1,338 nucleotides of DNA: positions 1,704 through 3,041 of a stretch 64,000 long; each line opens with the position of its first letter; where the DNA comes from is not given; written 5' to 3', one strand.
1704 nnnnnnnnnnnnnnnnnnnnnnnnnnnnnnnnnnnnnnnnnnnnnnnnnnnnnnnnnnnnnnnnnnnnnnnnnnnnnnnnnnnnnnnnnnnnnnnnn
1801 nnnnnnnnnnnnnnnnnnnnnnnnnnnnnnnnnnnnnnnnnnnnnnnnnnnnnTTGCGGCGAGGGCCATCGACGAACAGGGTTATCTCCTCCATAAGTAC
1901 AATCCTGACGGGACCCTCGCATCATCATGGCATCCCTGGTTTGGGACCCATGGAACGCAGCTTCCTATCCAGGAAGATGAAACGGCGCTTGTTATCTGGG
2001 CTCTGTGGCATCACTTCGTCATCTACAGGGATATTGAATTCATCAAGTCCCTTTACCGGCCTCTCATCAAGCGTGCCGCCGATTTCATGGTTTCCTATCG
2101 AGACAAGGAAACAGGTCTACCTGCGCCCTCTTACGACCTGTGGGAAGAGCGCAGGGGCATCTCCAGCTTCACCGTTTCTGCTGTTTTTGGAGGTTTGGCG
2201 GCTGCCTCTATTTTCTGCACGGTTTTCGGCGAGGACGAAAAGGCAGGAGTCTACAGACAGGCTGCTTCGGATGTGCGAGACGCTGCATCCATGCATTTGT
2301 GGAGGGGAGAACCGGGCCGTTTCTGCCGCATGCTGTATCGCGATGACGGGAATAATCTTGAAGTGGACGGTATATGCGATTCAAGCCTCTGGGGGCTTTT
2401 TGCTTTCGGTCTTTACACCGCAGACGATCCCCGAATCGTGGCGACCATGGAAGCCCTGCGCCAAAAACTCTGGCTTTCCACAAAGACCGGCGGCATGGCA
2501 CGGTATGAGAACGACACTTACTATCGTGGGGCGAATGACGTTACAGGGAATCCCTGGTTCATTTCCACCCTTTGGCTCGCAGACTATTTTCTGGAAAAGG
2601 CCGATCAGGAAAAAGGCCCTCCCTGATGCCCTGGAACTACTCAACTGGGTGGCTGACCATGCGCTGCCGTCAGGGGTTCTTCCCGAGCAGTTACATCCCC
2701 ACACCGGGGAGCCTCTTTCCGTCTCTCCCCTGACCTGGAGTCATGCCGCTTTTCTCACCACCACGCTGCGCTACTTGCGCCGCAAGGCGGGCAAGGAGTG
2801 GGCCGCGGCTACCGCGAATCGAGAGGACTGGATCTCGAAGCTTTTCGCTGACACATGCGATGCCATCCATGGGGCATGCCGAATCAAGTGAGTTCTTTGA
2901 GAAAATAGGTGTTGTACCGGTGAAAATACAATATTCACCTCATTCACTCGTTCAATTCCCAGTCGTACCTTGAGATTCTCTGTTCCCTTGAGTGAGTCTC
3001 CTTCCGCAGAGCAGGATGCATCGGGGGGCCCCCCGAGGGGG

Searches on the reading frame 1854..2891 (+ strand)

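Call 11: search_protein_families(library=pfam, proteins=[window:1854-2891:+])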
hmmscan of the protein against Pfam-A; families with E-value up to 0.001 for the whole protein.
window:1854-2891:+ (345 aa): 1 family
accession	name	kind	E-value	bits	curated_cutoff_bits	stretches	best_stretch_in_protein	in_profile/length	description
PF00723.27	Glyco_hydro_15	-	4.6e-06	26.2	22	1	262-303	384-425/427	Glycosyl hydrolases family 15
